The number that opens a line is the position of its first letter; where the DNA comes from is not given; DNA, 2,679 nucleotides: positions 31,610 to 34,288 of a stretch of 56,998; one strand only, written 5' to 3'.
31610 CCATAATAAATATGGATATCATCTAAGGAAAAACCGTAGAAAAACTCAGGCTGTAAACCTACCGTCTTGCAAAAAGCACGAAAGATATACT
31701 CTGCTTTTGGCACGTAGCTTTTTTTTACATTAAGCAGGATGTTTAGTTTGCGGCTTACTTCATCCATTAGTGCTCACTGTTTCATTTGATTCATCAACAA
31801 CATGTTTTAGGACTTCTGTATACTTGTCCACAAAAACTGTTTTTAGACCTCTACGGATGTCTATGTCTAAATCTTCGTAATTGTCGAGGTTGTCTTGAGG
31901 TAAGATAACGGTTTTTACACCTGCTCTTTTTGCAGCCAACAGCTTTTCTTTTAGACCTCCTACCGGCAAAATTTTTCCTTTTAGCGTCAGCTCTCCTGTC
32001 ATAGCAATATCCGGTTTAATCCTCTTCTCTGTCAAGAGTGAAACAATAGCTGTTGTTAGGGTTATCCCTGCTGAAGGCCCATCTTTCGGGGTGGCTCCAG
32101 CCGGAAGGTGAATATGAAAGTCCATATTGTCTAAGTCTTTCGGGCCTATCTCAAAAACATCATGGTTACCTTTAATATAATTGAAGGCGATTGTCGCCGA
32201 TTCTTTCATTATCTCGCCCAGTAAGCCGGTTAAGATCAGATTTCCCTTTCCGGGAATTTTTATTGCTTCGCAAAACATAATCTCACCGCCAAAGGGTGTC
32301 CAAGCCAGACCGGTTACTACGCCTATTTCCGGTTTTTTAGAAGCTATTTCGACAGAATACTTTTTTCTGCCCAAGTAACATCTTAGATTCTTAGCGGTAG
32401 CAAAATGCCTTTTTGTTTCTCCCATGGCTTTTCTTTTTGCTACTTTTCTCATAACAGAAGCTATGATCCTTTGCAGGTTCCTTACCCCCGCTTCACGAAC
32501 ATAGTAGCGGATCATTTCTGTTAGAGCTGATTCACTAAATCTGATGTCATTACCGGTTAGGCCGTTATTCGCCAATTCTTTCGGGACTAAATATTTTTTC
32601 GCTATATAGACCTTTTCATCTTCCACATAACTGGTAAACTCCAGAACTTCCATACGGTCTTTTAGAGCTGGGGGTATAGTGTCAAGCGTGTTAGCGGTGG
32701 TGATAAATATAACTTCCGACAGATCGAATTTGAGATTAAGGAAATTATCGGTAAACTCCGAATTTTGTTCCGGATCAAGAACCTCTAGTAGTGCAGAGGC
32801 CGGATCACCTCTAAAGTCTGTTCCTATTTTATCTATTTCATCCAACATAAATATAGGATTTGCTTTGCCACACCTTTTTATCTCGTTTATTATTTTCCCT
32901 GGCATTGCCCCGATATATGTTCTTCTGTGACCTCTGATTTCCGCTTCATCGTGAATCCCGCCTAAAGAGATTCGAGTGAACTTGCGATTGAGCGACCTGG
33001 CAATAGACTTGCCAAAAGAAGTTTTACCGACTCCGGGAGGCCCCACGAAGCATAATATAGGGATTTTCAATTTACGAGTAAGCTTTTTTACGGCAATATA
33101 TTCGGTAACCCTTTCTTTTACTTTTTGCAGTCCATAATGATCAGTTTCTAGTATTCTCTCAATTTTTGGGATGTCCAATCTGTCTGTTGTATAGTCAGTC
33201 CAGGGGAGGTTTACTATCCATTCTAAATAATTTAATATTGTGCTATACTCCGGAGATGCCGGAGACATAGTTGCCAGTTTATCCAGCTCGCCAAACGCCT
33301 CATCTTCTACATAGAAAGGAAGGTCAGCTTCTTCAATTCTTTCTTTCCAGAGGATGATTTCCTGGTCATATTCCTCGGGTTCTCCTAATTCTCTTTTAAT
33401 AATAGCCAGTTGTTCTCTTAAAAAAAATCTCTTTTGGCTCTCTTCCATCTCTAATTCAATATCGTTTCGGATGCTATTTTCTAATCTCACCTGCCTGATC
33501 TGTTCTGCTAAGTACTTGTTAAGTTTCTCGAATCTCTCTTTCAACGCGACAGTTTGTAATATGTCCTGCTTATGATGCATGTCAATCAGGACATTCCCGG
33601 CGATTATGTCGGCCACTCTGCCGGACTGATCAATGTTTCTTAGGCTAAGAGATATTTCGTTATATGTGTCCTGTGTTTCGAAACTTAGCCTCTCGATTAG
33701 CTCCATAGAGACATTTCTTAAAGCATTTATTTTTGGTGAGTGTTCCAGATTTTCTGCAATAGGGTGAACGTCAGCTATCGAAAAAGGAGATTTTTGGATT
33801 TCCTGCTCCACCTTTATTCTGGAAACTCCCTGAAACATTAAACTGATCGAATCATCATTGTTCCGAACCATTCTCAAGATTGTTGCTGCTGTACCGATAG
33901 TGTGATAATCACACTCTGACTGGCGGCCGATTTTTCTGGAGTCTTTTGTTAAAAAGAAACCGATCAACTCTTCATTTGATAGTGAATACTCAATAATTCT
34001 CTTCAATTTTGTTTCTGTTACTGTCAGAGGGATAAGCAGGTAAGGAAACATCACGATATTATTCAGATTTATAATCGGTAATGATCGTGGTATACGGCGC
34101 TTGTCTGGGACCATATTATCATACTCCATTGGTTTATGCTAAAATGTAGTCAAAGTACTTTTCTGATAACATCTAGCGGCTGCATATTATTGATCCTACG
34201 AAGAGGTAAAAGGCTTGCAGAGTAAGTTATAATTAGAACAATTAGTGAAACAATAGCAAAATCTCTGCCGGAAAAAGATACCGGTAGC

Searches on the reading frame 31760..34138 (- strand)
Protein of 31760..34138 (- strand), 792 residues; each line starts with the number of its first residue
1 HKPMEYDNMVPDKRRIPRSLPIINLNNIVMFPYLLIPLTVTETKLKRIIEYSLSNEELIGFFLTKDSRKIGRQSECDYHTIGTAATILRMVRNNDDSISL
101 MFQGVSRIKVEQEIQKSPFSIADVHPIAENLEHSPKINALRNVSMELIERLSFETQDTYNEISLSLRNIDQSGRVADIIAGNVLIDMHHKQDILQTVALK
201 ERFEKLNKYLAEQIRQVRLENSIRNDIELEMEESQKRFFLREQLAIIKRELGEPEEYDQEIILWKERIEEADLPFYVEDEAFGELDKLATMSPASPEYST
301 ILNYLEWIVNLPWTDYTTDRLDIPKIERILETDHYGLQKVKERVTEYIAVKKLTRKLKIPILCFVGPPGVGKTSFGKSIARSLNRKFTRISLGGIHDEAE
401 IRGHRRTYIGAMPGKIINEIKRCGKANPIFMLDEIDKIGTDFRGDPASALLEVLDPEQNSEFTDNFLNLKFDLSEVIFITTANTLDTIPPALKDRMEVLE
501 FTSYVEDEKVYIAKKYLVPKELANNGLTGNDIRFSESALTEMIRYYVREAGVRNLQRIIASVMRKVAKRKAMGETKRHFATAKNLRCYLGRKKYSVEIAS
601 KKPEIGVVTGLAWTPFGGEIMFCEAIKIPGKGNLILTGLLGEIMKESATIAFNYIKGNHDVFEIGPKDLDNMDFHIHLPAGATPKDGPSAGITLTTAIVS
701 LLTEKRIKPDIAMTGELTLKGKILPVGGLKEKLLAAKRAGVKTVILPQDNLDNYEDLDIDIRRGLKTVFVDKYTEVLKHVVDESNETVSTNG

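Call 24: search_protein_families(library=pfam, proteins=[window:31760-34138:-], max_evalue=0.001)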
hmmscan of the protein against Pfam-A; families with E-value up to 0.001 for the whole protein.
window:31760-34138:- (792 aa): 9 families
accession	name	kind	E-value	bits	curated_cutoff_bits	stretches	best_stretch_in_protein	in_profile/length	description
PF05362.19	Lon_C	-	7e-79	264.6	21.1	1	581-781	3-203/205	Lon protease (S16) C-terminal proteolytic domain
PF02190.22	LON_substr_bdg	-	9.2e-36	124.1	28.7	1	20-211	2-199/200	ATP-dependent protease La (LON) substrate-binding domain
PF00004.35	AAA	-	1.1e-24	87.9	21.2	1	362-500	1-127/131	ATPase family associated with various cellular activities (AAA)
PF22667.2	Lon_lid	-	9e-20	70.5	27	1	524-576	2-54/57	Lon protease AAA+ ATPase lid domain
PF13541.12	ChlI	-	2.2e-08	34.5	27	1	630-750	8-121/121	Subunit ChlI of Mg-chelatase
PF07728.20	AAA_5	-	2.5e-08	34.4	22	1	362-496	2-139/139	AAA domain (dynein-related subfamily)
PF07724.20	AAA_2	-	0.00011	22.8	27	1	363-488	7-129/166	AAA domain (Cdc48 subfamily)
PF05496.18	RuvB_N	-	0.00048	20.4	27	0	333-399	8-73/159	Holliday junction DNA helicase RuvB P-loop domain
PF03193.22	RsgA_GTPase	-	0.00054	20.3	30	0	317-391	66-138/174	RsgA GTPase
